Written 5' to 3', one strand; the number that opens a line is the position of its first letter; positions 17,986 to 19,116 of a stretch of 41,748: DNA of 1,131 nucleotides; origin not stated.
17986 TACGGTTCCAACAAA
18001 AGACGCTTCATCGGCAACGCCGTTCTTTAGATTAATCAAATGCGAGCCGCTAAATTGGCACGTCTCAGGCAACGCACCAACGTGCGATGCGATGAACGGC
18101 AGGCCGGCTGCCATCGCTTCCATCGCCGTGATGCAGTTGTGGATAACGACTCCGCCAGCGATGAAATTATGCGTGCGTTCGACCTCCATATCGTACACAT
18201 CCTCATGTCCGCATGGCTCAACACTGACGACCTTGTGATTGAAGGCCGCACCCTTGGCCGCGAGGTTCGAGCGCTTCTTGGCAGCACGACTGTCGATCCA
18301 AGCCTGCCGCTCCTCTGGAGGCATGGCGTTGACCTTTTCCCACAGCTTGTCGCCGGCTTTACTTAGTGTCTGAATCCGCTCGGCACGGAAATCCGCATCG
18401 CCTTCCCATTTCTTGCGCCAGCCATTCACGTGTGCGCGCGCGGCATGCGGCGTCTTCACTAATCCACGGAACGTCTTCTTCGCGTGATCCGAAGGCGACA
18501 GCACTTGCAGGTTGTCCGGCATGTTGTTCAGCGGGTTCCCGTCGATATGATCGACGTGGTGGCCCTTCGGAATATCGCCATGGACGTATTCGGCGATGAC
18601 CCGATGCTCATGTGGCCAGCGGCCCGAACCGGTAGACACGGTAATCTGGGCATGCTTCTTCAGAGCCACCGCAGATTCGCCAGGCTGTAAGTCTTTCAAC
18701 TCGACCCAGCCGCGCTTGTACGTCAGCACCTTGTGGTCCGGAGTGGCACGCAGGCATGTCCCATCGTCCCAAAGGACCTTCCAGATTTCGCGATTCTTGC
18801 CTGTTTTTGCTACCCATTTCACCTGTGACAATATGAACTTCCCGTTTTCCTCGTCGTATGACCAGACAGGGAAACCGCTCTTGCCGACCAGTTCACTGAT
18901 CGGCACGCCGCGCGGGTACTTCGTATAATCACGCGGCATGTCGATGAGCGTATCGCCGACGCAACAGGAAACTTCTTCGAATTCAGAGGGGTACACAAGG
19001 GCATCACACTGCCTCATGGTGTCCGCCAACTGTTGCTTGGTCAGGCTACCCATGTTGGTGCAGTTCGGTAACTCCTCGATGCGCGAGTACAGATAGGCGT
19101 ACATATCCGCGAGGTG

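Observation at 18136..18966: HNH-type intein inserted in the E-x7-E catalytic motif of a phage glycosyltransferase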

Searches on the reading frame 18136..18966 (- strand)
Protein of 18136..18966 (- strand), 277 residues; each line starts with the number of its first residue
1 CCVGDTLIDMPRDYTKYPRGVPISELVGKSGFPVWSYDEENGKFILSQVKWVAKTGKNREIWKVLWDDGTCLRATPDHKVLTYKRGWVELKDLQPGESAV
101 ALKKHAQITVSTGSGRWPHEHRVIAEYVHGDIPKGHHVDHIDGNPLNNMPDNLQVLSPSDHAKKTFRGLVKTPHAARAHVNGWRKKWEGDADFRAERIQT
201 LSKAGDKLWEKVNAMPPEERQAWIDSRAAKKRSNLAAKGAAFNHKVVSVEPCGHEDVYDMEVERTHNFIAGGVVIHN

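Call 3: search_protein_families(library=pfam, proteins=[window:18136-18966:-], max_evalue=0.1)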
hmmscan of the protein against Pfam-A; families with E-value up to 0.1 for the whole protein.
window:18136-18966:- (277 aa): 2 families
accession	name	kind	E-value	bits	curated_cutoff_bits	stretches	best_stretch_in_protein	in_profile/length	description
PF14890.11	Intein_splicing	-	9.8e-24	84.4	35.8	1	21-277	10-155/155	Intein splicing domain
PF13392.12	HNH_3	-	2.3e-16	59.6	24.8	1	121-162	4-45/46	HNH endonuclease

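Call 4: search_protein_families(library=ncbifam, proteins=[window:18136-18966:-], max_evalue=0.1)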
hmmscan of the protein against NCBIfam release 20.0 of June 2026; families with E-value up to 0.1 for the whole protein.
window:18136-18966:- (277 aa): 14 families
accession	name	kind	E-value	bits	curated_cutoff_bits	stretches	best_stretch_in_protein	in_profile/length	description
NF005852.0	PRK07773.1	equivalog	1.1e-20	73.6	780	2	1-101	398-492/886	replicative DNA helicase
NF052663.1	RtcB_rel_intein2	exception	1.3e-12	47.3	1050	1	1-277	78-310/626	intein-containing RctB family protein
NF038162.1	RtcB_rel_intein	exception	5.5e-11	41.2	1150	2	23-100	112-188/961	intein-containing RtcB family protein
NF038136.1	rSAM_Rv_intein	exception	2e-08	33.6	700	1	48-277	116-334/574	intein-containing Rv2578c family radical SAM protein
TIGR01445.1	intein_Nterm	domain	7.7e-06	26.8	24.5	1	1-82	1-83/83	intein N-terminal splicing region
TIGR01443.1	intein_Cterm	domain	1.5e-05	25.1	15.6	1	256-277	1-23/24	intein C-terminal splicing region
NF007072.0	PRK09519.1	equivalog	9e-05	21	1024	0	58-135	304-377/790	intein-containing recombinase RecA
NF006207.0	PRK08332.1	equivalog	0.00021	18.6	2400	1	51-100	939-986/1684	vitamin B12-dependent ribonucleotide reductase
NF003158.0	PRK04132.1-3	equivalog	0.00027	18.1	1750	1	244-277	1222-1255/1437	replication factor C small subunit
NF011302.0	PRK14714.1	equivalog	0.00032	18.4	1791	1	32-106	981-1057/1350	DNA-directed DNA polymerase II large subunit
NF011418.0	PRK14845.1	equivalog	0.00055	17.8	756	0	39-103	71-133/1049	translation initiation factor IF-2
NF011303.0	PRK14715.1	equivalog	0.013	12.5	1585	1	31-86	941-996/1627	DNA-directed DNA polymerase II large subunit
NF007079.0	PRK09532.1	equivalog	0.03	12.5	1525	1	21-92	790-860/876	DNA polymerase III subunit alpha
NF045703.1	rSAM_Tes_intein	exception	0.069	10.9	1700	0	39-99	209-272/1040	tetraether lipid synthase Tes, intein-containing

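Call 14: find_homologous_proteins(query=window:18136-18966:-, max_evalue=0.00001)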
Query window:18136-18966:- (277 aa): 9 proteins with E <= 0.00001 among 361 candidates.
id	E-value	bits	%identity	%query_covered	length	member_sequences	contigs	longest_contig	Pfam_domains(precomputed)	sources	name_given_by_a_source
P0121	7.0e-88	313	51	100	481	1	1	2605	PF13392.13,PF14890.12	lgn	-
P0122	3.4e-86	307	52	100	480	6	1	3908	PF13392.13,PF14890.12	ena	-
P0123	1.4e-83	299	54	100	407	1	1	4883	PF13392.13,PF14890.12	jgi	jgi:hypothetical protein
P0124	2.8e-63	232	44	100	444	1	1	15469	PF13392.13,PF14890.12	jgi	jgi:hypothetical protein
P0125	9.7e-60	220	43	100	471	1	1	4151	PF14890.12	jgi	jgi:hypothetical protein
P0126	1.4e-59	220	41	100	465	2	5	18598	PF13392.13,PF14890.12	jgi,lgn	-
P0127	3.1e-59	219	45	100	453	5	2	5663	PF13392.13,PF14890.12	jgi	-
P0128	1.0e-43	168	58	36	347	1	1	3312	PF14890.12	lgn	-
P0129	3.9e-13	67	37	37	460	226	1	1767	PF17288.9,PF04466.20,PF14890.12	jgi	-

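Call 34: search_solved_structures(query=window:18136-18966:-, max_evalue=0.01, show_alignments=2)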
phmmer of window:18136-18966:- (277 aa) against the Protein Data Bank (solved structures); distinct sequences matched with E-value up to 0.01: 30.
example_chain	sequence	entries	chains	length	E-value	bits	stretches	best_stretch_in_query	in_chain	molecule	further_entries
4o1r_A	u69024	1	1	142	1.4e-13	54.1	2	20-102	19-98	Replicative DNA helicase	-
6frh_A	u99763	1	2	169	1.3e-09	41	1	4-102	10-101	Replicative DNA helicase,Replicative DNA helicase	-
6frg_A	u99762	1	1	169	1.3e-09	41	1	4-102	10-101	Replicative DNA helicase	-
1mi8_A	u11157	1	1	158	6.5e-09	38.7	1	18-102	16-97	DnaB intein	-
6fre_A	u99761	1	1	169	3.3e-08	36.4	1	4-101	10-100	Replicative DNA helicase,Replicative DNA helicase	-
7qil_A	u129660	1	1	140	8.8e-07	31.7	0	21-85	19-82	DnaE intein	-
2lqm_A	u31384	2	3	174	1.5e-06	30.9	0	232-277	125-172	Pho radA intein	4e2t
6tjg_A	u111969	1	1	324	3e-06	29.9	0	48-77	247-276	Cake8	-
7cfv_A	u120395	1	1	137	1.2e-05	28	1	244-277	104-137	Spl DnaX mini-intein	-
2keq_A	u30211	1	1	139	1.5e-05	27.6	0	21-85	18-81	DNA polymerase III alpha subunit, Nucleic acid binding OB-fold tRNA/helicase-type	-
4kl5_A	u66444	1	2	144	1.7e-05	27.5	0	21-85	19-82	DNA polymerase III, alpha subunit, Nucleic acid binding, OB-fold, tRNA/helicase-type chime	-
3ifj_A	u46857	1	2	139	2.3e-05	27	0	248-277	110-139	Endonuclease PI-MtuI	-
2imz_A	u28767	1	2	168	2.9e-05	26.7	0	234-277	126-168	Endonuclease PI-MtuI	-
4e2u_A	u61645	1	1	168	3e-05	26.7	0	34-103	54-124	Pho radA intein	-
2in0_A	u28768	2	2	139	3.2e-05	26.6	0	64-99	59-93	Endonuclease PI-MtuI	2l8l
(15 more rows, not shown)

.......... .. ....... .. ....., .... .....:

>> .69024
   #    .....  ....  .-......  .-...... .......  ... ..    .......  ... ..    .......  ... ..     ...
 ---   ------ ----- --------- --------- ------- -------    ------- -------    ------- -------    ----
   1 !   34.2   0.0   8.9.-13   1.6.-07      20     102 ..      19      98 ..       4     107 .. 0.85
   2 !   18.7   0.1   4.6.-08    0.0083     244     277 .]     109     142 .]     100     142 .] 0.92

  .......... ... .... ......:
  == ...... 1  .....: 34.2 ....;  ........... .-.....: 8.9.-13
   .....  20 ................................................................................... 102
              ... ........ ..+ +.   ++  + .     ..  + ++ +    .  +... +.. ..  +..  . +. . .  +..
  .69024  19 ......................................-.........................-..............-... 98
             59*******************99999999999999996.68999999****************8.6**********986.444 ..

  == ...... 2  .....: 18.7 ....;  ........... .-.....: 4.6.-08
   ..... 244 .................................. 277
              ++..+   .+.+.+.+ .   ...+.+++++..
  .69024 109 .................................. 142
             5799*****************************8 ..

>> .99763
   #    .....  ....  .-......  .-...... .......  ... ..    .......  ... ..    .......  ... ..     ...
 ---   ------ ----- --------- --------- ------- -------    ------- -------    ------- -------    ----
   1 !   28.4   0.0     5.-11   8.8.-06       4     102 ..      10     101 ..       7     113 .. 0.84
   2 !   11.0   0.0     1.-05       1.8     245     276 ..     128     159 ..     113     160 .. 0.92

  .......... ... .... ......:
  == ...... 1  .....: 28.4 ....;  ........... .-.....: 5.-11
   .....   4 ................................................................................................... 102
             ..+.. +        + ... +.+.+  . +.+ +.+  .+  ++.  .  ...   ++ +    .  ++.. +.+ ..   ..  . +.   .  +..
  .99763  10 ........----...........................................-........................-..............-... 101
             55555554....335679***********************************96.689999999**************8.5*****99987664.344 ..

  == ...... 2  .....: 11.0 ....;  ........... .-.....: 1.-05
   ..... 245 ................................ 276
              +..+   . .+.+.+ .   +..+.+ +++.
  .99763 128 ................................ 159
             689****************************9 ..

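Call 38: find_related_loci(query=A1, collection=viral_contigs, flank=4000)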
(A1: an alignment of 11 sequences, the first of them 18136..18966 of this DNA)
Query A1 (277 aa) in viral_contigs; peptide patterns used: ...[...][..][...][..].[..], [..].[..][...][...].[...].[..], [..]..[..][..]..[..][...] (x = any residue, [..] = any of these).
600 stretches matched a pattern (row limit reached: there are more); 128 encode a relative of the query (tblastn E <= 1e-3); the best 80 are kept; 80 distinct loci.
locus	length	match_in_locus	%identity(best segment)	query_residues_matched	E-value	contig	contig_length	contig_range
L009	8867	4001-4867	31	1-277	3e-28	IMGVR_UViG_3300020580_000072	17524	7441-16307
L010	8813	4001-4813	31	21-277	3e-28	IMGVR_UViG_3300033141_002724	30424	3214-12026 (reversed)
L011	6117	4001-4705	30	1-277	1e-25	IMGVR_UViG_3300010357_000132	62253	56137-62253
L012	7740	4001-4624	35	47-277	9e-26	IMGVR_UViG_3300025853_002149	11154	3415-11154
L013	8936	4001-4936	26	1-277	2e-19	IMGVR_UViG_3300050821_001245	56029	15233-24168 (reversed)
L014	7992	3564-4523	26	1-277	4e-19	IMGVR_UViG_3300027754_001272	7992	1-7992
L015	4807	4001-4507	34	2-163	3e-18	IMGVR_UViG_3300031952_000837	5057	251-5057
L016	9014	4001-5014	25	1-277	3e-18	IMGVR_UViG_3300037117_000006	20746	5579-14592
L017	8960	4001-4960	26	1-277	2e-17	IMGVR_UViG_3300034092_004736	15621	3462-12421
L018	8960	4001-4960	26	1-277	2e-17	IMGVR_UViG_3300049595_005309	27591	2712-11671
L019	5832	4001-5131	30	1-277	2e-17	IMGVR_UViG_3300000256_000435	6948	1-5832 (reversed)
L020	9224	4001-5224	34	1-277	2e-17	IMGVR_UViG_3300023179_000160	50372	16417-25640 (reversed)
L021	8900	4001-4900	25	2-277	6e-17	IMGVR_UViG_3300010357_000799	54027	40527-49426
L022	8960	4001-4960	23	1-277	1e-15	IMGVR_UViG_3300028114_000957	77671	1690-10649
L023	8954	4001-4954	26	1-277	4e-15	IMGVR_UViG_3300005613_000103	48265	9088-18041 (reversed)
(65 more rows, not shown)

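Call 51: find_encoding_contigs(protein=P0126, flank=8000, max_places=2)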
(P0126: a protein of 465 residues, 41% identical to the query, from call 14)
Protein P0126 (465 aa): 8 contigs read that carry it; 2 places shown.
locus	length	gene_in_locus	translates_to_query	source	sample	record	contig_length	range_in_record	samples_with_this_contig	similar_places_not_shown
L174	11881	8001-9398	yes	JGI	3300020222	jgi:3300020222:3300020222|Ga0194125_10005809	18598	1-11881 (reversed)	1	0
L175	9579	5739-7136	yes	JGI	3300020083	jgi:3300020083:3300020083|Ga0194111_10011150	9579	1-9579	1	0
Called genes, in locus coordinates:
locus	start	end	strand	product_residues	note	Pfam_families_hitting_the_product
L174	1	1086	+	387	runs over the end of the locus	PF04466:Terminase_3, PF17288:Terminase_3C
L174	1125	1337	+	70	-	-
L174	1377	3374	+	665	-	-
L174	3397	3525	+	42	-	-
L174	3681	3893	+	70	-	-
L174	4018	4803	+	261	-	-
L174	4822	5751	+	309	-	PF17236:SU10_MCP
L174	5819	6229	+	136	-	-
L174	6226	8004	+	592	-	PF13439:Glyco_transf_4 (faint)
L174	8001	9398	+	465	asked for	PF14890:Intein_splicing, PF13392:HNH_3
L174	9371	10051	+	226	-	PF00535:Glycos_transf_2 (weak)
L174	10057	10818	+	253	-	-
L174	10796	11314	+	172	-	PF13578:Methyltransf_24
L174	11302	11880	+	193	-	?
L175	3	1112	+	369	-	?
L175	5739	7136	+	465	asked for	PF14890:Intein_splicing, PF13392:HNH_3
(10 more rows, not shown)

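Call 59: predict_structure(alignment_id=A1)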
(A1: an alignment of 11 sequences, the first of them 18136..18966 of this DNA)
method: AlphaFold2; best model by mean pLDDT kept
length: 277 residues; sequences in the alignment: 11
mean_pLDDT: 87.3   pTM: 0.69
mean pLDDT of the five models: 87.3, 85.7, 76.5, 75.4, 68.4
residues with pLDDT >= 90: 167; 70-90: 76; 50-70: 31; < 50: 3
segments of 3 or more residues with pLDDT < 50: 239-241
pLDDT, mean of each block of 10 residues (from residue 1): 95 92 97 95 94 97 92 96 95 95 82 84 94 93 93 94 71 64 67 77 85 89 84 58 82 97 93 91
secondary structure, 60 per line:
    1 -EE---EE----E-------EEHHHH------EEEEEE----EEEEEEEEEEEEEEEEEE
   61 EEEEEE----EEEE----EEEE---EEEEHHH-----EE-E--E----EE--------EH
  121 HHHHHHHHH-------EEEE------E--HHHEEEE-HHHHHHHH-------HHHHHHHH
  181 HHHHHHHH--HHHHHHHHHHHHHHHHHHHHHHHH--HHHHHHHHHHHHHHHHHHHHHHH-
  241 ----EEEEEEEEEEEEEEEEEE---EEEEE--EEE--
elements in order: H23-26 E33-38 E43-66 E71-74 E79-82 E86-89 H120-129 E137-140 E153-156 H158-165 H173-188 H191-214 H217-239 E245-262 E266-270 E273-275

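Call 61: search_protein_representatives(alignment_id=A1)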
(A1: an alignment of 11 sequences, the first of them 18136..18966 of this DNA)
Query: 11 sequences, 276 profile positions. Proteins with E-value up to 0.001 (for the whole library): 58522; up to 1e-10: 7343; up to 1e-30: 1832. The best 150 are listed.
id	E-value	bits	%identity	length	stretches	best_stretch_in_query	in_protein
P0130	4.9e-164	561.0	-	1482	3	1-276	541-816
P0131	2.7e-141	486.5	-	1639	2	1-276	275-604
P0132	2.8e-138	476.5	-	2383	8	23-229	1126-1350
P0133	3.6e-138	476.2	-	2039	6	1-276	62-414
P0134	4.3e-137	472.6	-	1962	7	31-276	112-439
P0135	6.6e-135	465.5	-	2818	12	30-246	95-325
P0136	2.9e-130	450.3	-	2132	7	31-276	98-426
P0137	9.8e-120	415.7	-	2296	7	28-271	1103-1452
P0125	3.6e-114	397.5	-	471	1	1-276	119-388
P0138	1.3e-112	392.3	-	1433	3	29-276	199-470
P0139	2.7e-111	388.0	-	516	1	1-276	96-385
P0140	3.4e-109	381.1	-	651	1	1-276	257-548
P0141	2.3e-105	368.6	-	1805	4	31-276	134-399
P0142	5.5e-105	367.3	-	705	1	1-276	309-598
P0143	5.7e-105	367.3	-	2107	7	29-276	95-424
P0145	1.0e-103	363.2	-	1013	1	1-276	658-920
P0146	3.0e-103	361.7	-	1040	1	1-276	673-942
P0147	1.5e-102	359.4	-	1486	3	1-238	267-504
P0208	1.2e-76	274.3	-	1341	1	1-276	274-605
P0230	1.1e-73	264.7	-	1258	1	1-276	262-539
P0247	3.9e-72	259.6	-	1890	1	1-276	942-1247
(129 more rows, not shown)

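Call 64: search_protein_families(library=pfam, proteins=[P0131, P0147, P0208, P0230, P0247, P0146, P0145], max_evalue=0.00001)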
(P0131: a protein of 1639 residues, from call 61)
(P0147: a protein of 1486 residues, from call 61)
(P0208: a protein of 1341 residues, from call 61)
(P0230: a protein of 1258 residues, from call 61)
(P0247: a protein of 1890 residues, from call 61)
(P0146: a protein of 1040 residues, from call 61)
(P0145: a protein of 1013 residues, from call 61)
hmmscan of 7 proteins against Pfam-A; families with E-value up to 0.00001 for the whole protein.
P0131 (1639 aa): 6 families
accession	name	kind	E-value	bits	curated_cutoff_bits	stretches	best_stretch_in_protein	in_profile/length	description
PF14890.11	Intein_splicing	-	1.4e-36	126.1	35.8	2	295-604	10-155/155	Intein splicing domain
PF13392.12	HNH_3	-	6e-14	51.9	24.8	1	1204-1240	4-40/46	HNH endonuclease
PF00535.33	Glycos_transf_2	-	7.2e-13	49.2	23.3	1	974-1053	4-92/168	Glycosyl transferase family 2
PF00534.26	Glycos_transf_1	-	3.8e-08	33.5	26.4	1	605-675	106-171/172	Glycosyl transferases group 1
PF13704.12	Glyco_tranf_2_4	-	6.1e-07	30.3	27.5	0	977-1052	1-84/98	Glycosyl transferase family 2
PF13692.12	Glyco_trans_1_4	-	3.6e-06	27.7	27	0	606-661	91-141/142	Glycosyl transferases group 1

P0147 (1486 aa): 10 families
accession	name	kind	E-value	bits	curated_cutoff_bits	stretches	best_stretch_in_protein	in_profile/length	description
PF14890.11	Intein_splicing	-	8.1e-29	100.9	35.8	2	288-627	11-155/155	Intein splicing domain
PF00535.33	Glycos_transf_2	-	4.1e-16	59.8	23.3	1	1017-1102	1-92/168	Glycosyl transferase family 2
PF13489.12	Methyltransf_23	-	9.2e-16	58.4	27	1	820-969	18-162/164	Methyltransferase domain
PF13847.12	Methyltransf_31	-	1.6e-15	57.5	27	1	826-934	5-114/145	Methyltransferase domain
PF13649.12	Methyltransf_25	-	9.6e-14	52.3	27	1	829-923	2-97/97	Methyltransferase domain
PF08241.18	Methyltransf_11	-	1.7e-13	51.4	21.2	1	829-927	1-95/95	Methyltransferase domain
PF08242.18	Methyltransf_12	-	1.8e-13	51.5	30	1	829-925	1-98/98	Methyltransferase domain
PF00534.26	Glycos_transf_1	-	2.6e-10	40.5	26.4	0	163-263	6-103/172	Glycosyl transferases group 1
PF13692.12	Glyco_trans_1_4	-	2.9e-07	31.3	27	0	175-263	4-87/142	Glycosyl transferases group 1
PF01209.24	Ubie_methyltran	-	1.9e-06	27.8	20.1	1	824-928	47-152/233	ubiE/COQ5 methyltransferase family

P0208 (1341 aa): 3 families
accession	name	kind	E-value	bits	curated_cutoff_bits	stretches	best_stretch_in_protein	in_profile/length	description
PF14890.11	Intein_splicing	-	3.1e-16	60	35.8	1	294-605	10-155/155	Intein splicing domain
PF00534.26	Glycos_transf_1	-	4.5e-11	43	26.4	1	606-674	106-169/172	Glycosyl transferases group 1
PF13692.12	Glyco_trans_1_4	-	8.2e-09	36.3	27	1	607-662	91-141/142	Glycosyl transferases group 1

P0230 (1258 aa): 5 families
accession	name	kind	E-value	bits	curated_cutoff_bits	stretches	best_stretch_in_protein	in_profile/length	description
PF14890.11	Intein_splicing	-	2.8e-13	50.4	35.8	1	275-539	7-155/155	Intein splicing domain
PF13392.12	HNH_3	-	1.4e-09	37.8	24.8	1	389-430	4-44/46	HNH endonuclease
PF00535.33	Glycos_transf_2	-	3.5e-09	37.2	23.3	1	898-976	4-90/168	Glycosyl transferase family 2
PF00534.26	Glycos_transf_1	-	1.2e-06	28.6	26.4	1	540-608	106-171/172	Glycosyl transferases group 1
PF13692.12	Glyco_trans_1_4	-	1.9e-06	28.6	27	0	543-595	93-142/142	Glycosyl transferases group 1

P0247 (1890 aa): 10 families
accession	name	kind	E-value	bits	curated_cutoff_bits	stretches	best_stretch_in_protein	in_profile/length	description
PF13489.12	Methyltransf_23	-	7.1e-25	88.1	27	1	81-248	8-160/164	Methyltransferase domain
PF13692.12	Glyco_trans_1_4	-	1.1e-16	61.9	27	0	852-937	7-89/142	Glycosyl transferases group 1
PF13847.12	Methyltransf_31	-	3.2e-16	59.7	27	1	94-244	4-143/145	Methyltransferase domain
PF08242.18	Methyltransf_12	-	9.8e-14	52.3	30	1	98-208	1-98/98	Methyltransferase domain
PF00535.33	Glycos_transf_2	-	1.5e-12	48.2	23.3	1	1573-1662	4-98/168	Glycosyl transferase family 2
PF08241.18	Methyltransf_11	-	5.3e-12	46.6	21.2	1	98-210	1-95/95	Methyltransferase domain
PF00534.26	Glycos_transf_1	-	7.4e-12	45.6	26.4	0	854-935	25-101/172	Glycosyl transferases group 1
PF13649.12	Methyltransf_25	-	1.3e-11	45.5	27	1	97-206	1-97/97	Methyltransferase domain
PF14890.11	Intein_splicing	-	7.6e-11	42.5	35.8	1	955-1247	9-155/155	Intein splicing domain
PF13439.12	Glyco_transf_4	-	2.4e-08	34.6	28.5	1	701-831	2-168/170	Glycosyltransferase Family 4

P0146 (1040 aa): 3 families
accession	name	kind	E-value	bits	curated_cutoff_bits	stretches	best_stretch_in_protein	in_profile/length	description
PF14890.11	Intein_splicing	-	1.3e-21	77.4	35.8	1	693-942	10-155/155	Intein splicing domain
PF00535.33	Glycos_transf_2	-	4.1e-12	46.8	23.3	1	16-128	8-127/168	Glycosyl transferase family 2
PF13414.12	TPR_11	-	2.4e-06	27.6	26.8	0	321-347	3-29/42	TPR repeat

P0145 (1013 aa): 4 families
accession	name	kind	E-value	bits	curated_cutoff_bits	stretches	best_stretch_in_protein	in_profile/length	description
PF14890.11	Intein_splicing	-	3.3e-24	85.9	35.8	1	678-920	10-155/155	Intein splicing domain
PF13392.12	HNH_3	-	3.9e-12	46.1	24.8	1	778-819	4-45/46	HNH endonuclease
PF00535.33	Glycos_transf_2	-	2.4e-11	44.3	23.3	1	7-119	9-130/168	Glycosyl transferase family 2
PF13181.12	TPR_8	-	5.4e-06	26.6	25.7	0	307-335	2-30/34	Tetratricopeptide repeat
